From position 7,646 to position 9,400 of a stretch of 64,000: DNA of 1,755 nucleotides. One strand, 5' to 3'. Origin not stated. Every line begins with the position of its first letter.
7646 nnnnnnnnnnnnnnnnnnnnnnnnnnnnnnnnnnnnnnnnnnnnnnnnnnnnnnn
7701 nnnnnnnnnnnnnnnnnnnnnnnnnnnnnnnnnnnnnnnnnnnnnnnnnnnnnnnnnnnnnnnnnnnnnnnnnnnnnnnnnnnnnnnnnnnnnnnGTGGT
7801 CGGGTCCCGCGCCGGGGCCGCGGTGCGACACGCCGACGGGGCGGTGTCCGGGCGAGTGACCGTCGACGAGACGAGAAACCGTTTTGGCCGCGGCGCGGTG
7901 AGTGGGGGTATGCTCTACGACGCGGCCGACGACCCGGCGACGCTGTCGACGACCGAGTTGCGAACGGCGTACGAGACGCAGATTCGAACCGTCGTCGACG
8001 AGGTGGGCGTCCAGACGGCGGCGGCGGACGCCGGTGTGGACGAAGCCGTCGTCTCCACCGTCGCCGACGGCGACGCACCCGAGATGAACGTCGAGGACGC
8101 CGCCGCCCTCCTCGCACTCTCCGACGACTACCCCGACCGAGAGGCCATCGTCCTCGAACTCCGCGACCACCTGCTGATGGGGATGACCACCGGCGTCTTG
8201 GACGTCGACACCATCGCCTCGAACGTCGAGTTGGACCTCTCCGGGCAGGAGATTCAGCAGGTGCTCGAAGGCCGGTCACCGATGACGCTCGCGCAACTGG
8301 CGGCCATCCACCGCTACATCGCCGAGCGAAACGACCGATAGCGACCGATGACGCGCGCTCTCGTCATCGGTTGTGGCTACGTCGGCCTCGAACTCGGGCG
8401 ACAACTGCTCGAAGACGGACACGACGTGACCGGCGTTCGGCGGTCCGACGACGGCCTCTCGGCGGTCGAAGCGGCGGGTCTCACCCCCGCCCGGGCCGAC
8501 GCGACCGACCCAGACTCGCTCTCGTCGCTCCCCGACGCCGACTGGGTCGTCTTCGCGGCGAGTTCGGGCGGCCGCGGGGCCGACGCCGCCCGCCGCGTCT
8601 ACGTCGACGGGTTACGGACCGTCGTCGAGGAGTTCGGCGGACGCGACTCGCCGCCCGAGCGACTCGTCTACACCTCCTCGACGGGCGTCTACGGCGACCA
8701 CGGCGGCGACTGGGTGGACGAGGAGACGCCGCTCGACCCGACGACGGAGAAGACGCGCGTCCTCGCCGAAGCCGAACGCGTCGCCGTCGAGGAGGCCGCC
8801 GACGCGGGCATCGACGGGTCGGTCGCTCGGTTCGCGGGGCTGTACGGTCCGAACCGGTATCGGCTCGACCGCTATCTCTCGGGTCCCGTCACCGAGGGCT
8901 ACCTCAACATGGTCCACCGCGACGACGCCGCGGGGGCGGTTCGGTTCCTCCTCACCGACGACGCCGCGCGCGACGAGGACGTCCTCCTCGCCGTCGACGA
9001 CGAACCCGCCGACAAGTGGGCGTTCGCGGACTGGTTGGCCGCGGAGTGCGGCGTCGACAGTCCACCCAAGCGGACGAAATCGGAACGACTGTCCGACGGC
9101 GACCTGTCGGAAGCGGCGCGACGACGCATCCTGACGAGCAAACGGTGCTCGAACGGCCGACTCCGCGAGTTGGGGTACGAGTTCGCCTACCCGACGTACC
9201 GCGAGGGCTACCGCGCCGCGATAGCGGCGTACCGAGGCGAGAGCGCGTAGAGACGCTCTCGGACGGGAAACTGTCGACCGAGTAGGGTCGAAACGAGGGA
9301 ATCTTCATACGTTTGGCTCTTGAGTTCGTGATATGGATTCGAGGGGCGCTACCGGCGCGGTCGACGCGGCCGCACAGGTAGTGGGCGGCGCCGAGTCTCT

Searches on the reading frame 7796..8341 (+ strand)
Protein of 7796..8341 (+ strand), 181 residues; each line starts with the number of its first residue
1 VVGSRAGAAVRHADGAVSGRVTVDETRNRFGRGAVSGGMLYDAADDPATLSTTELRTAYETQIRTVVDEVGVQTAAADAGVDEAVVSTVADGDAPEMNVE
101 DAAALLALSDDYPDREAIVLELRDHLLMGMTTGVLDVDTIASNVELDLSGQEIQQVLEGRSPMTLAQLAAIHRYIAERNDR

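Call 6: search_protein_families(library=pfam, proteins=[window:7796-8341:+], max_evalue=0.01)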
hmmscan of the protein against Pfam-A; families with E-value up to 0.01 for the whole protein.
window:7796-8341:+ (181 aa): 1 family
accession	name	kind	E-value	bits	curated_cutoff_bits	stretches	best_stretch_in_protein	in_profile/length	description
PF19104.5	DUF5791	-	6.8e-50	168.8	27.4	1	55-178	1-124/124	Family of unknown function (DUF5791)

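Call 7: search_protein_families(library=ncbifam, proteins=[window:7796-8341:+], max_evalue=0.01)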
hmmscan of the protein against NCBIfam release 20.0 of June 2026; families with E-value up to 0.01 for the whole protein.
window:7796-8341:+ (181 aa): 0 families

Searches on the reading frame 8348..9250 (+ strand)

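Call 6: search_protein_families(library=pfam, proteins=[window:8348-9250:+], max_evalue=0.01)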
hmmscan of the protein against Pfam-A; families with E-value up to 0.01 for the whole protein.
window:8348-9250:+ (300 aa): 11 families
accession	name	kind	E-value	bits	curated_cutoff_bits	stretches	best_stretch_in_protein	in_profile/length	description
PF01370.27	Epimerase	-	8.6e-14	52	20.9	1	5-172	2-177/240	NAD dependent epimerase/dehydratase family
PF13460.12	NAD_binding_10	-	1.5e-11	45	27.2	1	10-198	4-177/184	NAD(P)H-binding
PF02254.24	TrkA_N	-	1.2e-06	29.2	23.8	1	5-72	2-71/116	TrkA-N domain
PF01073.25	3Beta_HSD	-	4.9e-05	22.9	22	1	8-144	5-155/280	3-beta hydroxysteroid dehydrogenase/isomerase family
PF08338.16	DUF1731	-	0.00017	21.6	27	1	255-285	12-41/47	Domain of unknown function (DUF1731)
PF02558.23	ApbA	-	0.00029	20.9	22.2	1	5-51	2-47/150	Ketopantoate reductase PanE/ApbA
PF00070.33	Pyr_redox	-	0.0018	19.2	22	1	3-37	1-35/82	Pyridine nucleotide-disulphide oxidoreductase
PF04321.23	RmlD_sub_bind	-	0.0051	16.4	27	0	8-169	7-155/287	RmlD substrate binding domain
PF03721.20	UDPG_MGDP_dh_N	-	0.0071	16.4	27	0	5-34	4-33/187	UDP-glucose/GDP-mannose dehydrogenase family, NAD binding domain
PF03807.23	F420_oxidored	-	0.0076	17.3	21.6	0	6-70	4-66/94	NADP oxidoreductase coenzyme F420-dependent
PF16363.11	GDP_Man_Dehyd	-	0.0096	15.9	27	0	103-132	121-150/332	GDP-mannose 4,6 dehydratase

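Call 7: search_protein_families(library=ncbifam, proteins=[window:8348-9250:+], max_evalue=0.01)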
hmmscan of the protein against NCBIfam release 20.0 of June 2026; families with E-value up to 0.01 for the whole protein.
window:8348-9250:+ (300 aa): 12 families
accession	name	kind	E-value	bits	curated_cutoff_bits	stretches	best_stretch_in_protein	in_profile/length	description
TIGR01777.1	yfcH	hypoth_equivalog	5.3e-07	29.5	207.35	1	8-284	6-288/292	TIGR01777 family oxidoreductase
NF042422.1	oxyalk_red_OleD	equivalog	2e-06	27.4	580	1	7-115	7-114/329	2-alkyl-3-oxoalkanoate reductase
NF042423.1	oxyalk_red_Shew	equivalog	1.1e-05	24.7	580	1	3-131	10-139/331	2-alkyl-3-oxoalkanoate reductase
NF005403.0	PRK06953.1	equivalog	2.7e-05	23.7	254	1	1-61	1-62/222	SDR family oxidoreductase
TIGR03466.1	HpnA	hypoth_equivalog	3.5e-05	22.9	367.65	1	4-133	3-136/327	hopanoid-associated sugar epimerase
NF007039.0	PRK09496.3-2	equivalog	0.00032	19.7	293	1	3-60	2-60/446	Trk system potassium transporter TrkA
NF043036.1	ErythonDh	equivalog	0.00036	19.8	325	1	8-161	8-175/321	D-erythronate dehydrogenase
TIGR03026.1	NDP-sugDHase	subfamily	0.0013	17.6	189.8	1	5-35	4-34/413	nucleotide sugar dehydrogenase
TIGR02352.1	thiamin_ThiO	equivalog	0.0016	17.6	250.8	1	5-58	2-57/351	glycine oxidase ThiO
TIGR00745.1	apbA_panE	subfamily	0.0021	17.4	141.35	1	5-49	3-46/305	2-dehydropantoate 2-reductase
NF010037.0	PRK13512.1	equivalog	0.0029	16.6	394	1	2-35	149-182/438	CoA-disulfide reductase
NF052578.1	StrlDmthSdmBMthl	equivalog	0.003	17.3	600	1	5-172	4-176/328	sterol demethylase protein SdmB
